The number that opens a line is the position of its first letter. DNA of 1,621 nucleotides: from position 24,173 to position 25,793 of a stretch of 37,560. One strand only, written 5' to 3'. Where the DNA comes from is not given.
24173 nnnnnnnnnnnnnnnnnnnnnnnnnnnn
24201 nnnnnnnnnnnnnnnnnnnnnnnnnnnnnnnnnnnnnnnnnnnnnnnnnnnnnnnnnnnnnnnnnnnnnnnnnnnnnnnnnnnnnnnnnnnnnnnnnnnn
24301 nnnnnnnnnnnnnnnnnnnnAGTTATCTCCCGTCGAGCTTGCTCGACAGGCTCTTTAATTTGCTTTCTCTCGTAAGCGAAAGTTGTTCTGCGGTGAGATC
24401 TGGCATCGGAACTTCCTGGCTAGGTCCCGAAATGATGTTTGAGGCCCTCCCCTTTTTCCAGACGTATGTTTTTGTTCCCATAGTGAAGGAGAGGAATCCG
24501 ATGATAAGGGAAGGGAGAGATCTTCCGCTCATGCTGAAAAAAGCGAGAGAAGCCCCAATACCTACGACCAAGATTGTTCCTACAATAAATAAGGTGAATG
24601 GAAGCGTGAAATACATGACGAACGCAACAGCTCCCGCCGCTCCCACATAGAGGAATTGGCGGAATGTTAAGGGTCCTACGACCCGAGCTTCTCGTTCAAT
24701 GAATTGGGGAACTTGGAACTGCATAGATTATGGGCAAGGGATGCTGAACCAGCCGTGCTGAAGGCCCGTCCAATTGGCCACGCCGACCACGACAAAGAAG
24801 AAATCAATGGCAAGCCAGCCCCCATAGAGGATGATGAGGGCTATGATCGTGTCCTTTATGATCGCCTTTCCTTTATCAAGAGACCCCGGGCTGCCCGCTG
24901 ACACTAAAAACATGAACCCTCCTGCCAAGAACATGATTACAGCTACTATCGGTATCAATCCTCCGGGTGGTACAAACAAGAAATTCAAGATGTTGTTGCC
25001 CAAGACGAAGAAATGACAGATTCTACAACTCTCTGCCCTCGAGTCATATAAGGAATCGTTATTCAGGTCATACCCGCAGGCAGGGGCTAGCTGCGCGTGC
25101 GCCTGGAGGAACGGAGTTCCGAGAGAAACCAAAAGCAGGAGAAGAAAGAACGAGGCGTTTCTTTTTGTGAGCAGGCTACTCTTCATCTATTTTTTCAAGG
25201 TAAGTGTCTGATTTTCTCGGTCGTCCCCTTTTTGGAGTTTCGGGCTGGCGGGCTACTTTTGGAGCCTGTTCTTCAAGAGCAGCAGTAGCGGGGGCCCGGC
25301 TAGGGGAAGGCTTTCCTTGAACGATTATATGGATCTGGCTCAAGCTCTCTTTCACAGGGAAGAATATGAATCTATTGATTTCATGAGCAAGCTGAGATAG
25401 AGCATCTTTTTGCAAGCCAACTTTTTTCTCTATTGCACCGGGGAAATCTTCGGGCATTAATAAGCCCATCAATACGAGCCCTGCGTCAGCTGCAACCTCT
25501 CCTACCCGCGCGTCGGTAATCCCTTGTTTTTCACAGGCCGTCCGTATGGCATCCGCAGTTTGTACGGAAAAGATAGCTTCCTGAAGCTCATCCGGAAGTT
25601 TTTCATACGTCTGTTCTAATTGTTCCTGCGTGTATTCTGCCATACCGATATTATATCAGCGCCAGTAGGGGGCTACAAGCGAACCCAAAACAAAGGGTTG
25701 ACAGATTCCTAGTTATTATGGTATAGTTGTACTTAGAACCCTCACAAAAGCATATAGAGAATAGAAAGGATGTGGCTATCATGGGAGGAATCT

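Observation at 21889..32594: Origin-proximal, relaxase-less minimal T4SS or conjugative-pilus-like cluster fixed between core genes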

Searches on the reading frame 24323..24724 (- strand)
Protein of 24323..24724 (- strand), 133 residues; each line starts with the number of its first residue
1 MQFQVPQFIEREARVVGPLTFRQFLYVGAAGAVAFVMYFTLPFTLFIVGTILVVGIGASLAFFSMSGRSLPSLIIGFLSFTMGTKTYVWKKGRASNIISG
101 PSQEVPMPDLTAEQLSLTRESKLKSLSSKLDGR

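Call 5: search_protein_families(library=pfam, proteins=[window:24323-24724:-], max_evalue=0.1)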
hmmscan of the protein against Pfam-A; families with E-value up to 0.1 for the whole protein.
window:24323-24724:- (133 aa): 1 family
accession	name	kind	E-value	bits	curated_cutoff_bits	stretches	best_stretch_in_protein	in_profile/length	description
PF12666.12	PrgI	-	6.2e-07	30.3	27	1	5-67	2-68/91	PrgI family protein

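Call 6: search_protein_families(library=ncbifam, proteins=[window:24323-24724:-], max_evalue=0.1)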
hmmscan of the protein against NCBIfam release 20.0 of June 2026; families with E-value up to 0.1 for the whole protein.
window:24323-24724:- (133 aa): 1 family
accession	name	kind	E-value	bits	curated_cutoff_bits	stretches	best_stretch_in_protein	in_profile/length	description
NF042935.1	SCO6880_fam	subfamily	0.0074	15.3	60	1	14-86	12-83/477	SCO6880 family protein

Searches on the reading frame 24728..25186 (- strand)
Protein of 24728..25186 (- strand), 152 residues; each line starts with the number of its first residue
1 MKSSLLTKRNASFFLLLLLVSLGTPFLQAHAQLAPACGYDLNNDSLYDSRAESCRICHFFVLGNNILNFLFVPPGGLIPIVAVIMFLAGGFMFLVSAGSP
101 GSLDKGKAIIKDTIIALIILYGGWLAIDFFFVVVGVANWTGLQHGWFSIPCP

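Call 5: search_protein_families(library=pfam, proteins=[window:24728-25186:-], max_evalue=0.1)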
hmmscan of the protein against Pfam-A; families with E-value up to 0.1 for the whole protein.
window:24728-25186:- (152 aa): 1 family
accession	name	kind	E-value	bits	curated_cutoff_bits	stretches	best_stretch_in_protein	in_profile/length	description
PF18895.5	T4SS_pilin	-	0.0001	22.8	26.6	1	65-121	7-62/71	Type IV secretion system pilin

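Call 6: search_protein_families(library=ncbifam, proteins=[window:24728-25186:-], max_evalue=0.1)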
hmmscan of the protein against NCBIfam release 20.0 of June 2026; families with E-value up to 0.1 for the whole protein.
window:24728-25186:- (152 aa): 0 families

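Call 59: search_protein_families(library=pfam, alignment_id=A4, max_evalue=0.001)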
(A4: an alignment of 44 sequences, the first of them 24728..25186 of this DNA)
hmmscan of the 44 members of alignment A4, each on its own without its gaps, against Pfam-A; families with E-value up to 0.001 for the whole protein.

A. member 1, window:24728-25186:- (152 aa): 1 family
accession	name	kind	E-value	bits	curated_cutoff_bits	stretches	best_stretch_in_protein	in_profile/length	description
PF18895.5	T4SS_pilin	-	0.0001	22.8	26.6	1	65-121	7-62/71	Type IV secretion system pilin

B. families by the number of members that match (of 44 scanned): 5 families
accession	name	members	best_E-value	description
PF18895.5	T4SS_pilin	28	8.3e-10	Type IV secretion system pilin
PF25788.1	Ig_Rha78A_N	9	5e-10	Rha78A-like, N-terminal immunoglobulin domain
PF00932.25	LTD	3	5.1e-10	Lamin Tail Domain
PF13529.12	Peptidase_C39_2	1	3.9e-15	Peptidase_C39 like family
PF04956.18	TrbC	1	8.9e-05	TrbC/VIRB2 pilin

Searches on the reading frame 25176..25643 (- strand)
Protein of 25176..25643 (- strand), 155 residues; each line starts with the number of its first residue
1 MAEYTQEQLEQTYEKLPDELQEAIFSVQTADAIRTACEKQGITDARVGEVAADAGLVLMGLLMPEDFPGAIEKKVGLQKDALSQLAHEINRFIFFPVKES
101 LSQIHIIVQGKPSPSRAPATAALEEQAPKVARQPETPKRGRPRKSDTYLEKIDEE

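Call 5: search_protein_families(library=pfam, proteins=[window:25176-25643:-], max_evalue=0.1)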
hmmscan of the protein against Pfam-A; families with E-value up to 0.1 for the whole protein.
window:25176-25643:- (155 aa): 0 families

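Call 6: search_protein_families(library=ncbifam, proteins=[window:25176-25643:-], max_evalue=0.1)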
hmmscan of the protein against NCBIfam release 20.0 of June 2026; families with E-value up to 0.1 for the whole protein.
window:25176-25643:- (155 aa): 0 families

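Call 33: search_solved_structures(query=A1, max_evalue=10, show_alignments=2)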
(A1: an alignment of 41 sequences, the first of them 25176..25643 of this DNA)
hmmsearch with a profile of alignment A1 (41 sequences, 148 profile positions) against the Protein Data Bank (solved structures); distinct sequences matched with E-value up to 10: 3.
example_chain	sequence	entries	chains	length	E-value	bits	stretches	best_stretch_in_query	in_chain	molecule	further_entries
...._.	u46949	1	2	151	0.57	13.4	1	28-64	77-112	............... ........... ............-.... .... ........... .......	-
5w1h_A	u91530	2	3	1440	1.9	11.7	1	81-146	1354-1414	LbaCas13a (C2c2)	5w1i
5wlh_A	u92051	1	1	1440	1.9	11.7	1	81-146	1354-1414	LbaCas13a H328A (C2c2)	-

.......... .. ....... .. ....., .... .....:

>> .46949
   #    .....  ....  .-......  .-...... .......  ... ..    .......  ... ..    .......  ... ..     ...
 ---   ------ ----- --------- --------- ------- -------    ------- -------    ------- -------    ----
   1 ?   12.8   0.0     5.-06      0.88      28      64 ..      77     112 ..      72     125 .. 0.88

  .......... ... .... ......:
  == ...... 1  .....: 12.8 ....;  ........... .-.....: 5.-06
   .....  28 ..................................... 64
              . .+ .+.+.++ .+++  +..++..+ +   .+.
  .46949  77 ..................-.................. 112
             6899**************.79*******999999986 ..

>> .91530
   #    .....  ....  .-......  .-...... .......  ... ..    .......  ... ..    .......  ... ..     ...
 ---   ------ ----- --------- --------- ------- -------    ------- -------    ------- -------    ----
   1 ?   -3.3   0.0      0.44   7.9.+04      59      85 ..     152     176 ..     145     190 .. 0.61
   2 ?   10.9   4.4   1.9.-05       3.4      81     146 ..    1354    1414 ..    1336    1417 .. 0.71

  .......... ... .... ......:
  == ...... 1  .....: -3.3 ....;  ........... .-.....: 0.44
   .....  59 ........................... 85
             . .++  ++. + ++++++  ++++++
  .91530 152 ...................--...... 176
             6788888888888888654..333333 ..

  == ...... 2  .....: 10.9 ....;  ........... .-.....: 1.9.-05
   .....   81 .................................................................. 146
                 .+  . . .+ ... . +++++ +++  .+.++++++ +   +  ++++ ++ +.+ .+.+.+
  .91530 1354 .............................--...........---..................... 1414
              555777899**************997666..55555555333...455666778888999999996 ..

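Call 34: search_protein_families(library=phrogs, proteins=[window:25176-25643:-], max_evalue=0.01)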
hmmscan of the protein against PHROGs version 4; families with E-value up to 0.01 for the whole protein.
window:25176-25643:- (155 aa): 0 families

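Call 35: find_homologous_proteins(query=window:25176-25643:-, max_evalue=0.001)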
Query window:25176-25643:- (155 aa): 21 proteins with E <= 0.001 among 113 candidates.
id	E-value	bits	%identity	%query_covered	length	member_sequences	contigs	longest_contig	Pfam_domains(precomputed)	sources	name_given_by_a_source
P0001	2.7e-93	328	100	100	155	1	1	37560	-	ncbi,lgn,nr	ncbi:MAG: hypothetical protein Q7S63_03365 [bacterium]|nr:hypothetical protein [bacterium]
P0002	5.5e-55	204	64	100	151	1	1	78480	-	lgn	-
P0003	1.2e-37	148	52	99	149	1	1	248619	-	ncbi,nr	ncbi:MAG: hypothetical protein HY458_01855 [Parcubacteria group bacterium]|nr:hypothetical protein [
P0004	2.9e-36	143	51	99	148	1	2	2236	-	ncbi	-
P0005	1.3e-35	141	51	100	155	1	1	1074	-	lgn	-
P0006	2.0e-35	140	49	99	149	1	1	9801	-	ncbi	-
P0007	6.8e-35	139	49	100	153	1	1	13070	-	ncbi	-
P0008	1.1e-34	138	56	73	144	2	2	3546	-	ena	-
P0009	1.2e-34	138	58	73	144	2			-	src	-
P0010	7.5e-34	135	59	67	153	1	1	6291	-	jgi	-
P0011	1.0e-32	132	45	99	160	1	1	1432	-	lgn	-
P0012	1.6e-31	128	46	100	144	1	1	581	-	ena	-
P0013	4.7e-29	120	44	99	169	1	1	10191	-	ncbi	ncbi:hypothetical protein ACFL11_01340 [Patescibacteria group bacterium]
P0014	3.7e-24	104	43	97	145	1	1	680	-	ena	-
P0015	1.4e-22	99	44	92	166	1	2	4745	-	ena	-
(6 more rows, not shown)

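Call 47: predict_structure(alignment_id=A2)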
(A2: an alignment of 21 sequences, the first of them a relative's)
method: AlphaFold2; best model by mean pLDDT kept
length: 155 residues; sequences in the alignment: 21
mean_pLDDT: 73.3   pTM: 0.59
mean pLDDT of the five models: 73.3, 70.9, 69.9, 68.1, 66.0
residues with pLDDT >= 90: 55; 70-90: 48; 50-70: 8; < 50: 44
segments of 3 or more residues with pLDDT < 50: 110-145, 148-155
pLDDT, mean of each block of 10 residues (from residue 1): 75 88 91 93 88 91 90 87 92 91 71 38 36 39 46 43
secondary structure, 60 per line:
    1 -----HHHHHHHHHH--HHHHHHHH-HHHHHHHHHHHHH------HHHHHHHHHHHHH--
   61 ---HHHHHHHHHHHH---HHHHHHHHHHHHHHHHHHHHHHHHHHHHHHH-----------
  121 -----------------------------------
elements in order: H6-15 H18-25 H27-39 H46-58 H64-75 H79-109

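Call 51: fold_search(model_id=the predicted structure, library=pdb)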
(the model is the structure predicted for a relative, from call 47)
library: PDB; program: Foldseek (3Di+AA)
matches with E <= 10: 273; with E <= 0.001: 0
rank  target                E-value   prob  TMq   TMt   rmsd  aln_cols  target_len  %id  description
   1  4or5_G                6.4e-01  0.72  0.36  0.24   8.1       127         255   14  Crystal structure of HIV-1 Tat complexed with human P-TEFb and AFF4 (released 2014-04-16)
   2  7sqc_2L               7.9e-01  0.47  0.34  0.23  13.0       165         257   13  Ciliary C1 central pair apparatus isolated from Chlamydomonas reinhardtii (released 2022-04-13)
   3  3ubr_A                9.2e-01  0.10  0.15  0.07  19.1       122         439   16  Laue structure of Shewanella oneidensis cytochrome-c Nitrite Reductase (released 2012-04-25)
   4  7sqc_2M               9.7e-01  0.44  0.33  0.23  13.0       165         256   13  Ciliary C1 central pair apparatus isolated from Chlamydomonas reinhardtii (released 2022-04-13)
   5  7of1_b                9.7e-01  0.11  0.18  0.07  14.3       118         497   14  Nog1-TAP associated immature ribosomal particle population A from S. cerevisiae (released 2021-11-03)
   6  3ttb_A                1.2e+00  0.12  0.17  0.07  15.4       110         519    8  Structure of the Thioalkalivibrio paradoxus cytochrome c nitrite reductase in complex with sulfite (released 2011-10-05)
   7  7dih_A                1.3e+00  0.11  0.18  0.20  15.8       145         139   12  Crystal structure of Thermoglobin Y29F mutant in complex with imidazole (released 2021-01-20)
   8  7tgh_V1               1.4e+00  0.23  0.26  0.13  10.1       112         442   13  Cryo-EM structure of respiratory super-complex CI+III2 from Tetrahymena thermophila (released 2022-04-06)
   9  3mmo_A                1.4e+00  0.10  0.17  0.07  15.6       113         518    7  Structure of the Thioalkalivibrio nitratireducens cytochrome c nitrite reductase in complex with cyanide (released 2010-09-29)
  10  7jtu_B                1.5e+00  0.38  0.30  0.26   8.1       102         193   13  Cytidine deaminase T6S toxin from Pseudomonas syringae (released 2021-03-31)
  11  7nac_b                1.5e+00  0.08  0.17  0.07  14.5       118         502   15  State E2 nucleolar 60S ribosomal biogenesis intermediate - Composite model (released 2022-11-09)
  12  9az6_F                1.7e+00  0.10  0.19  0.16  11.7       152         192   13  F-actin-Talin(R13-DD) complex (released 2025-02-12)
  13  1lre_MODEL_1_A        1.8e+00  0.15  0.20  0.33  14.1        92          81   14  RECEPTOR ASSOCIATED PROTEIN (RAP) DOMAIN 1, NMR, 20 STRUCTURES (released 1997-08-20)
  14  3f29_A                1.8e+00  0.09  0.15  0.07  12.6       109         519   16  Structure of the Thioalkalivibrio nitratireducens cytochrome c nitrite reductase in complex with sulfite (released 2008-12-09)
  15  3f29_B                1.8e+00  0.09  0.15  0.07  12.6       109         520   16  Structure of the Thioalkalivibrio nitratireducens cytochrome c nitrite reductase in complex with sulfite (released 2008-12-09)
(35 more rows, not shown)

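Call 61: search_protein_representatives(alignment_id=A2)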
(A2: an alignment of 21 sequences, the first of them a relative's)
Query: 21 sequences, 149 profile positions. Proteins with E-value up to 0.001 (for the whole library): 6720; up to 1e-10: 3178; up to 1e-30: 263. The best 150 are listed.
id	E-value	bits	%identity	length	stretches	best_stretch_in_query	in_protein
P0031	7.5e-57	207.8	-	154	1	1-149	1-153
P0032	2.9e-52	192.9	-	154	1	4-149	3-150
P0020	2.8e-51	189.7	-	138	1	1-149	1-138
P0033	3.6e-49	182.8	-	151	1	2-149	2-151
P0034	5.4e-49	182.3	-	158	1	2-149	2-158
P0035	8.5e-49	181.6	-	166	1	1-149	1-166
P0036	1.7e-48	180.6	-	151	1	1-149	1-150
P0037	1.2e-47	177.9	-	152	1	3-149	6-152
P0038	1.5e-47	177.6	-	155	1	1-149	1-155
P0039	2.4e-47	176.9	-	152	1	1-148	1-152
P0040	2.9e-47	176.7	-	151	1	1-149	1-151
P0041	4.9e-47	175.9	-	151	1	3-149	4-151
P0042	7.9e-47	175.2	-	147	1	1-149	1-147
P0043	2.9e-46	173.4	-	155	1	1-149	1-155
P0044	4.4e-46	172.8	-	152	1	1-149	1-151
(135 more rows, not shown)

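Call 84: fold_search(model_id=the predicted structure, library=viral)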
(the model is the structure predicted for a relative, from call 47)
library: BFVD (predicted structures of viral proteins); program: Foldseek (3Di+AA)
matches with E <= 10: 302; with E <= 0.001: 0
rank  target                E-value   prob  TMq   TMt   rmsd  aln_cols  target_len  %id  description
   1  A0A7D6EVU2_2          1.8e-01  0.35  0.21  0.04  23.1       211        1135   13  Putative peptidase (Fragment) [Leveillula taurica associated alphamesonivirus 1]
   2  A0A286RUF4            1.9e-01  0.93  0.36  0.11  20.4       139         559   16  Ubiquitin E3 ligase ICP0-2 [Beluga whale alphaherpesvirus 1]
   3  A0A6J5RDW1            2.3e-01  0.96  0.34  0.07  13.5       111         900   14  Peptidase S74 domain-containing protein [uncultured Caudovirales phage]
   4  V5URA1                3.1e-01  0.60  0.29  0.34   6.8       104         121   12  Uncharacterized protein [Synechococcus phage ACG-2014h]
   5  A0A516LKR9            3.1e-01  0.20  0.16  0.20  11.1        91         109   18  (no name in the UniProt tables at hand)
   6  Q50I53                5.1e-01  0.91  0.38  0.46   9.3       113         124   12  Uncharacterized protein [Acidianus rod-shaped virus 1]
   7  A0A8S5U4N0            5.9e-01  0.16  0.21  0.20  15.3       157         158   12  Uncharacterized protein [Siphoviridae sp. ctPUt3]
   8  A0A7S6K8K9            6.3e-01  0.44  0.30  0.26  16.3       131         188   12  Transcriptional activator VP30 (Fragment) [Zaire ebolavirus]
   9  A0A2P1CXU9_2          6.9e-01  0.23  0.24  0.05  15.5       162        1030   15  RNA-directed RNA polymerase L [Soybean cyst nematode nyami-like virus]
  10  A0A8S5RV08            6.9e-01  0.16  0.20  0.06  16.9       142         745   10  (no name in the UniProt tables at hand)
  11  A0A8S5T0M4            7.7e-01  0.25  0.27  0.15  26.1       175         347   16  Uncharacterized protein [Myoviridae sp. ctWb16]
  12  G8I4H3                8.1e-01  0.93  0.34  0.42   3.3        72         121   15  DUF732 domain-containing protein [Mycobacterium phage DS6A]
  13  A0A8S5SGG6            8.5e-01  0.15  0.20  0.23  16.2       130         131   18  Terminase small subunit [Siphoviridae sp. ctXfh4]
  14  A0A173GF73            9.8e-01  0.20  0.24  0.29  18.7       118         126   13  Uncharacterized protein [Erwinia phage vB_EamM_Deimos-Minion]
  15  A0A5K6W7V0            9.8e-01  0.15  0.22  0.20  14.1       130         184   11  C protein [Bat paramyxovirus]
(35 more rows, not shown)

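Call 88: find_related_loci(query=A2, collection=metagenome_contigs, flank=5000)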
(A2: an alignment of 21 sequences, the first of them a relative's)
Query A2 (155 aa) in metagenome_contigs; peptide patterns used: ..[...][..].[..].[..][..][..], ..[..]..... (x = any residue, [..] = any of these).
577 stretches matched a pattern; 174 encode a relative of the query (tblastn E <= 1e-3); the best 80 are kept; 80 distinct loci.
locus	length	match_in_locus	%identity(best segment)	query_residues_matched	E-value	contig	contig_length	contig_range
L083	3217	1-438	50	2-155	7e-43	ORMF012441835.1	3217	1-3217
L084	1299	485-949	45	3-153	5e-37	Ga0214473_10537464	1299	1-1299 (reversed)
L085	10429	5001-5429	44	3-153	2e-34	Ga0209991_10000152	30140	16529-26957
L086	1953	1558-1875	55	1-107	6e-34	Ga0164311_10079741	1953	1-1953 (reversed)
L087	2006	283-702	42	1-134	1e-33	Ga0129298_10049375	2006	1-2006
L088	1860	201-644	44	3-153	5e-33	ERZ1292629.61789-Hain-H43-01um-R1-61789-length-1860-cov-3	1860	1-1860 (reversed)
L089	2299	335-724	45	4-136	8e-33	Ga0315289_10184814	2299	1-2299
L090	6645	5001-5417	44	5-155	2e-32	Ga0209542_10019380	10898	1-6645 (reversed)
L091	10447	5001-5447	47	3-153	2e-32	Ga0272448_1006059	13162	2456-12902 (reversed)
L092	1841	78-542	43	1-153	2e-32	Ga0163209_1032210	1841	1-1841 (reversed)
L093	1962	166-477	50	2-105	2e-32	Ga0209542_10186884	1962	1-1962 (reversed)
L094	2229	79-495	44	5-155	2e-32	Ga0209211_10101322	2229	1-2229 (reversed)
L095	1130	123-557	43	3-153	2e-33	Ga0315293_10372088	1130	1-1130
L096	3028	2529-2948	41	3-152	3e-32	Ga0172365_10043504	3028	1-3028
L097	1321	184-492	54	4-106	1e-32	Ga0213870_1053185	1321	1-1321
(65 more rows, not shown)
